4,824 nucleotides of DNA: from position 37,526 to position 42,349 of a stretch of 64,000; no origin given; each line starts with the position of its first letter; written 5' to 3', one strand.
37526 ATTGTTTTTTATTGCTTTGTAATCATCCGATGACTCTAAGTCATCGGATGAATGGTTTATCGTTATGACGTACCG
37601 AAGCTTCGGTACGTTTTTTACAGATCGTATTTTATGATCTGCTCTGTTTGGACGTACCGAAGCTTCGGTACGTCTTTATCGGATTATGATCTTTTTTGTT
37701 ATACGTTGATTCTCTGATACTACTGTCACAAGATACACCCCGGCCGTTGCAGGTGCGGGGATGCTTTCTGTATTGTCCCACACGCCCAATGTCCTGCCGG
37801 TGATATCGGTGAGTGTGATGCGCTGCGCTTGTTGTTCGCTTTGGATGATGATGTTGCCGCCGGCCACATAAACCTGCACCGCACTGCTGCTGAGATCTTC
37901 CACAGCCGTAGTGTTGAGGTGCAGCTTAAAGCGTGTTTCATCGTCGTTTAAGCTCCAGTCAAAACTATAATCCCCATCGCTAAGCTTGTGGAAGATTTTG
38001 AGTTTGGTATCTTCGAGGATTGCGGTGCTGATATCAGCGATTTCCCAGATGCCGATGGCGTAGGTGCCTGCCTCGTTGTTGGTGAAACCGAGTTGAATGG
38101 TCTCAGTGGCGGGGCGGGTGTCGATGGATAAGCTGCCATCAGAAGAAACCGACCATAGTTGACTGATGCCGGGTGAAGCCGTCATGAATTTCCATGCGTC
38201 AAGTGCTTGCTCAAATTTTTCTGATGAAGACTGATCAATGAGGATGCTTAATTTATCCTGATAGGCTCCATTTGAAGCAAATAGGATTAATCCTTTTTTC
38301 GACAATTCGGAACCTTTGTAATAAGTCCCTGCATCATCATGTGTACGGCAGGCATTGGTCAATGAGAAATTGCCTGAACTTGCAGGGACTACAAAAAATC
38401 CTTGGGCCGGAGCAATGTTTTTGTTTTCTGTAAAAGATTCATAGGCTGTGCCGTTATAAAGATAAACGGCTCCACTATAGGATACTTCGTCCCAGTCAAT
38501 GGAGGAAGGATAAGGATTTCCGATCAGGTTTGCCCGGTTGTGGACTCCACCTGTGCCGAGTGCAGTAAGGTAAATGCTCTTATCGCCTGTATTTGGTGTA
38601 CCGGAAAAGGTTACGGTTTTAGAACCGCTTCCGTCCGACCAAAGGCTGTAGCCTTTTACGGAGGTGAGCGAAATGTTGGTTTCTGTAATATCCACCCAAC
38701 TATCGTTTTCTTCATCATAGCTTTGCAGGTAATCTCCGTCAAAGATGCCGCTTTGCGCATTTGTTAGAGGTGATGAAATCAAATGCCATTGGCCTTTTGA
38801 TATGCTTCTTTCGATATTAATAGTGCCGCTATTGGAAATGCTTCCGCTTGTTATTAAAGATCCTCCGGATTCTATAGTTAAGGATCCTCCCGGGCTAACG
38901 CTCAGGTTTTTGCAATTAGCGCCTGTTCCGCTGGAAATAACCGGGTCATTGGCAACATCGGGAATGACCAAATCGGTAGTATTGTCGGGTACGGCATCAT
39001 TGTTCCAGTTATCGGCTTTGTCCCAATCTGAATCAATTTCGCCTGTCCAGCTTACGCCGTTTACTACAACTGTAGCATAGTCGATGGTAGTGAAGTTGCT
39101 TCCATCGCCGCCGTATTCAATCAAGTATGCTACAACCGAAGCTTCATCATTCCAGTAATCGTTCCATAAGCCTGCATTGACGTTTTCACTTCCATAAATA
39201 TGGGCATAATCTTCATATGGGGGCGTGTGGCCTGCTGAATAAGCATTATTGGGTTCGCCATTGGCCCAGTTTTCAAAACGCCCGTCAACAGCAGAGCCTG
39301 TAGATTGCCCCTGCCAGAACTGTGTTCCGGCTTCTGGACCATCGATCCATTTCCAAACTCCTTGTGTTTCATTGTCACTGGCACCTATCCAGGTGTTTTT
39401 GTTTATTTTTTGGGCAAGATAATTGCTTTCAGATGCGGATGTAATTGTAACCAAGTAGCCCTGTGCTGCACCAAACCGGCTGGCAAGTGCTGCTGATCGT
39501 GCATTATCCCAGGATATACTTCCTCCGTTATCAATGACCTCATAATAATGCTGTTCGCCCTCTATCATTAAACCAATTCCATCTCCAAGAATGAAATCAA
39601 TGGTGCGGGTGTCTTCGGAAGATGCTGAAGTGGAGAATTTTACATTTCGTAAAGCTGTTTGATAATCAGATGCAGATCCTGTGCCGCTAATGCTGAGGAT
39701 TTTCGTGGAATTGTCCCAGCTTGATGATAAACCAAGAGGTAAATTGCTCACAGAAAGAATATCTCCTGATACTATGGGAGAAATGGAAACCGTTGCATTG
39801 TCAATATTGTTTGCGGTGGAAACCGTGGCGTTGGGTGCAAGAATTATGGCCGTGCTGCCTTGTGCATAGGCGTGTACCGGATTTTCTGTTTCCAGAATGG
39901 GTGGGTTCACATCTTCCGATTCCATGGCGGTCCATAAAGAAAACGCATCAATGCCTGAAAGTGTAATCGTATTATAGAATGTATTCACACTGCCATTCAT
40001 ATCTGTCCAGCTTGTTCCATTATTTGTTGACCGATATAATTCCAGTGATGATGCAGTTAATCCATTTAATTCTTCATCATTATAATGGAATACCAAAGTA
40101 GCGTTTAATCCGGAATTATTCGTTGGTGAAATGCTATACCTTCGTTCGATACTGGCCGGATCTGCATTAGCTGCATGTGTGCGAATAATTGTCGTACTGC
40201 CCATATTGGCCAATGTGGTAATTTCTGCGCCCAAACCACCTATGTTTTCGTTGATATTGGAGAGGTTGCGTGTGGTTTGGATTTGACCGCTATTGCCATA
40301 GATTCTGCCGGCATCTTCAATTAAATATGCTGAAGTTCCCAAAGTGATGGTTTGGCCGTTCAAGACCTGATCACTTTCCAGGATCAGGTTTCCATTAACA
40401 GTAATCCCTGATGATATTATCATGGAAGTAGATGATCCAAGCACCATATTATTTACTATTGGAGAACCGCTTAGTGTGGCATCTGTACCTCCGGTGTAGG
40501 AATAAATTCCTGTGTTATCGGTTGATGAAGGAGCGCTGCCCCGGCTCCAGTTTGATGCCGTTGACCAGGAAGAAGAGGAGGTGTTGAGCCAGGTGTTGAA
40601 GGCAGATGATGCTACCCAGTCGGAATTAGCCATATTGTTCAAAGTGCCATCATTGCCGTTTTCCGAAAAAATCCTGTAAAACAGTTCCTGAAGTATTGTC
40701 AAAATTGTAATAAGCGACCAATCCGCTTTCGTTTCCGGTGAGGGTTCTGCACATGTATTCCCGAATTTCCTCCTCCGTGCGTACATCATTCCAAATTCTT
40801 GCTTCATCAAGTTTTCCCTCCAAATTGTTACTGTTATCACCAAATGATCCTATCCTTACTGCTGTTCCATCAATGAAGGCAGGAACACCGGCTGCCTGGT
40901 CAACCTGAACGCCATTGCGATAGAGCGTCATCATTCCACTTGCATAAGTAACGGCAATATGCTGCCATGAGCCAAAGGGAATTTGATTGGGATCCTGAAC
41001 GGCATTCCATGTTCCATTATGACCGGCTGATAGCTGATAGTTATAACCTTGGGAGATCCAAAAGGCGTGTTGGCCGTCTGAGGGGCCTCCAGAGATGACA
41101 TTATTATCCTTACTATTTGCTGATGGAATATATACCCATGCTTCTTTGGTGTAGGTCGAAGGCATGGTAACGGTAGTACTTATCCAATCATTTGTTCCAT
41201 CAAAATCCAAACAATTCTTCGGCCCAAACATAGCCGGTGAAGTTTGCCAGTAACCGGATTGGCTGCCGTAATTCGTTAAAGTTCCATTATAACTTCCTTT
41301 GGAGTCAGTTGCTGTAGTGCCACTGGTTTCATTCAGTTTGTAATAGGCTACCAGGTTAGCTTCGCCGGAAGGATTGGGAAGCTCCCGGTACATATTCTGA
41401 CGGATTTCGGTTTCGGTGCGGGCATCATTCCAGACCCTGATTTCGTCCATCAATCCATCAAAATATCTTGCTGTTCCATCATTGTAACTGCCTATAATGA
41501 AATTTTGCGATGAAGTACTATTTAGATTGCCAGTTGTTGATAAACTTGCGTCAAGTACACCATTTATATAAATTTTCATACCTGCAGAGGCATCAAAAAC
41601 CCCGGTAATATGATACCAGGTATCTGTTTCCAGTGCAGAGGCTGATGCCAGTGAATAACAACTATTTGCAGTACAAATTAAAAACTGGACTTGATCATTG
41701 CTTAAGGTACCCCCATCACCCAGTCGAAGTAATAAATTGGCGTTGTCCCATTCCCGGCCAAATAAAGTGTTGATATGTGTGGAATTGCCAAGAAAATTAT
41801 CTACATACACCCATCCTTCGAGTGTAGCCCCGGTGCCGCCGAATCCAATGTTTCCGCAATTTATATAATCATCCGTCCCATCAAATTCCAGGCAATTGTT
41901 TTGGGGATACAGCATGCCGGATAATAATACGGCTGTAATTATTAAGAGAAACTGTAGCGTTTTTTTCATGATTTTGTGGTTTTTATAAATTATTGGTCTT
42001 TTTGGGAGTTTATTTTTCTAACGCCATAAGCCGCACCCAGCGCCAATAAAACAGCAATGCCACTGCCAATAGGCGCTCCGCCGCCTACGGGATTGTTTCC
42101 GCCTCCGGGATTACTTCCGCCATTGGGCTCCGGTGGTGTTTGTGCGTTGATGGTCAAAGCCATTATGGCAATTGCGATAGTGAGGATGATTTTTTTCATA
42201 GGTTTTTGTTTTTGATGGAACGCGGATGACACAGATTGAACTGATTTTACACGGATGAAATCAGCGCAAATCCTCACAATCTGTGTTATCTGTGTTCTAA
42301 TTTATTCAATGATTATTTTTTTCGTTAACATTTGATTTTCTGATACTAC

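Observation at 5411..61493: Six cargo-linked mini-proteins that look like free-standing C-terminal sorting tags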

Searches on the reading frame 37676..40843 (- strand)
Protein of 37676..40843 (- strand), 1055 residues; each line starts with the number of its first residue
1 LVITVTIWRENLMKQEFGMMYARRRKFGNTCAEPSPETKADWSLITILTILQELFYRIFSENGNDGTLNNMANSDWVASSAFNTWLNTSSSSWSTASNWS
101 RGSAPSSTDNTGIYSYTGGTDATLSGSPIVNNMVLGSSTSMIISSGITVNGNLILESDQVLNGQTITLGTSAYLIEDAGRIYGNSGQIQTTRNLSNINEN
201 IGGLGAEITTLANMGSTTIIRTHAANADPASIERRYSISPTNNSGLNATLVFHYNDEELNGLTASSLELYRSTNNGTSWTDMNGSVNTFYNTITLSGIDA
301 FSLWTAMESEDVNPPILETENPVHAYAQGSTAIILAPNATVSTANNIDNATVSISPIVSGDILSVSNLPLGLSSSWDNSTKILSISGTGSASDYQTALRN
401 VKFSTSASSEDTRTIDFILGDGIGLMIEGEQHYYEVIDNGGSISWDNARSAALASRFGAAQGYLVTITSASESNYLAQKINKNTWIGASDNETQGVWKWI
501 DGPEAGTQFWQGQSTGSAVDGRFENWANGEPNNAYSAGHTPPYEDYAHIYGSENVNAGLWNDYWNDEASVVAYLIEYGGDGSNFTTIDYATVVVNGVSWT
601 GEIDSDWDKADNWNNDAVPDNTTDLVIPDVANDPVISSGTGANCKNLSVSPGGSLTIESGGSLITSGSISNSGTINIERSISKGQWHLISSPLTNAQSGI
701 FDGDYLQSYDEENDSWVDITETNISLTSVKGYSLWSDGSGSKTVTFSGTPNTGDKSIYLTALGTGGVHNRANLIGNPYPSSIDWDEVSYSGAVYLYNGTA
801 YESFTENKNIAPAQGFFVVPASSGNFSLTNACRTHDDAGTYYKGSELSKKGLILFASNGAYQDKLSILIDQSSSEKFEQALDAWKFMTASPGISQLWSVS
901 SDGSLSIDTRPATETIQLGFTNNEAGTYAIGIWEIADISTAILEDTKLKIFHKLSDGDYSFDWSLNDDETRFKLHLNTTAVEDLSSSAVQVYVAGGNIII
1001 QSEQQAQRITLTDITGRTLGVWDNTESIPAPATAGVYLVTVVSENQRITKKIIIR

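Call 10: search_protein_families(library=pfam, proteins=[window:37676-40843:-], max_evalue=0.01)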
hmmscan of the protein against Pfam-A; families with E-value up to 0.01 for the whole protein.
window:37676-40843:- (1055 aa): 3 families
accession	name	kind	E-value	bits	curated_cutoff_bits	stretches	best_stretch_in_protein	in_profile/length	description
PF00059.27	Lectin_C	-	2.1e-06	28.9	22.6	1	460-525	15-70/107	Lectin C-type domain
PF18962.6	Por_Secre_tail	-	0.0002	22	27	1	997-1054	9-75/75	Secretion system C-terminal sorting domain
PF14828.11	Amnionless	-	0.0043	16.3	30.4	0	604-663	7-65/442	Amnionless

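Call 11: search_protein_families(library=ncbifam, proteins=[window:37676-40843:-], max_evalue=0.01)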
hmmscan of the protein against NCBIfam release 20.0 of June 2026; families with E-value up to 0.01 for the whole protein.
window:37676-40843:- (1055 aa): 1 family
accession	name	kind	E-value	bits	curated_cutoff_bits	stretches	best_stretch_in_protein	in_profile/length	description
TIGR04183.1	Por_Secre_tail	domain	3.7e-07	30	23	1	999-1055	14-72/72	T9SS type A sorting domain-containing protein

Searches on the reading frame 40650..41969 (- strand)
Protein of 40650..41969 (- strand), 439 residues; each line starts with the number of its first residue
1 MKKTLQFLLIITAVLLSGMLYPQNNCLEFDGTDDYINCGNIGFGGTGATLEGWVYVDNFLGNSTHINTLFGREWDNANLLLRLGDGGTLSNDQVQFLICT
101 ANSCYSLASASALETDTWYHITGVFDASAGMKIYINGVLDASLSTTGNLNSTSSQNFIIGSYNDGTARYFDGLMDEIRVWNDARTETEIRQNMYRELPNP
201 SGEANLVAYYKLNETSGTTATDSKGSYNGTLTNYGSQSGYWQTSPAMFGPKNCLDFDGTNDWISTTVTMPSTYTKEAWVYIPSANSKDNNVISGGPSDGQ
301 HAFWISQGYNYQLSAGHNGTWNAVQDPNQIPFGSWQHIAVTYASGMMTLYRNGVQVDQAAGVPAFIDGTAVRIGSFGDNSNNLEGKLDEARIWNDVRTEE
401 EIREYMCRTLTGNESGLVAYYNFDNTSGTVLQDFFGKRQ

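Call 10: search_protein_families(library=pfam, proteins=[window:40650-41969:-], max_evalue=0.01)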
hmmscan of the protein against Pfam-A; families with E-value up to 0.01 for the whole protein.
window:40650-41969:- (439 aa): 2 families
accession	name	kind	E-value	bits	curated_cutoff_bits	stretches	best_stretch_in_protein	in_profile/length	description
PF13385.13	Laminin_G_3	-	5.1e-56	189.4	27.6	2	30-189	1-150/151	Concanavalin A-like lectin/glucanases superfamily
PF00354.24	Pentaxin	-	0.0023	18.1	25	0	330-413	83-175/194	Pentaxin family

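Call 11: search_protein_families(library=ncbifam, proteins=[window:40650-41969:-], max_evalue=0.01)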
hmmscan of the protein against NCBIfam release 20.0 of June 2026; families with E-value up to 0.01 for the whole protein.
window:40650-41969:- (439 aa): 1 family
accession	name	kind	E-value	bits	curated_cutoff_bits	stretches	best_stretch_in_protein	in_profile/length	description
NF052521.1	TafC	equivalog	4.5e-11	42.5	410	2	83-196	252-362/373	TafC family fimbrial protein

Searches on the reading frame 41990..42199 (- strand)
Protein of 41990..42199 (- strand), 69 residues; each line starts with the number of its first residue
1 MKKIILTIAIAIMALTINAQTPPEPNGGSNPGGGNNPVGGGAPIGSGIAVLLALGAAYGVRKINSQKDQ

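Call 8: search_protein_families(library=ncbifam, proteins=[window:41990-42199:-], max_evalue=10)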
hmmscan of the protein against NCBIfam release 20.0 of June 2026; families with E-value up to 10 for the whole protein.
window:41990-42199:- (69 aa): 5 families
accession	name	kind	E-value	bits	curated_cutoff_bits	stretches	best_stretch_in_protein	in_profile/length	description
NF046080.1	PID_CTERM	domain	1.8e-06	27.6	26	1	43-63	2-22/25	PID-CTERM protein-sorting domain-containing protein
NF049866.1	outer_TDE1717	subfamily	0.15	12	135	1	1-20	1-21/210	TDE1717 family outer membrane beta-barrel protein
NF058626.1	GFO_1090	equivalog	0.2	11.3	150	1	1-21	1-21/177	GFO_1090 family protein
NF038356.1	actino_DLW39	hypoth_equivalog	2.4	8.1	24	1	48-66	4-22/38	DLW-39 family protein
TIGR03949.1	bact_IIb_cerein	subfamily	9.3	6.1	21.5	1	39-59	14-34/45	class IIb bacteriocin, lactobin A/cerein 7B family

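Call 9: search_protein_families(library=pfam, proteins=[window:41990-42199:-], max_evalue=10)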
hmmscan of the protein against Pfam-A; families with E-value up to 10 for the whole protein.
window:41990-42199:- (69 aa): 0 families
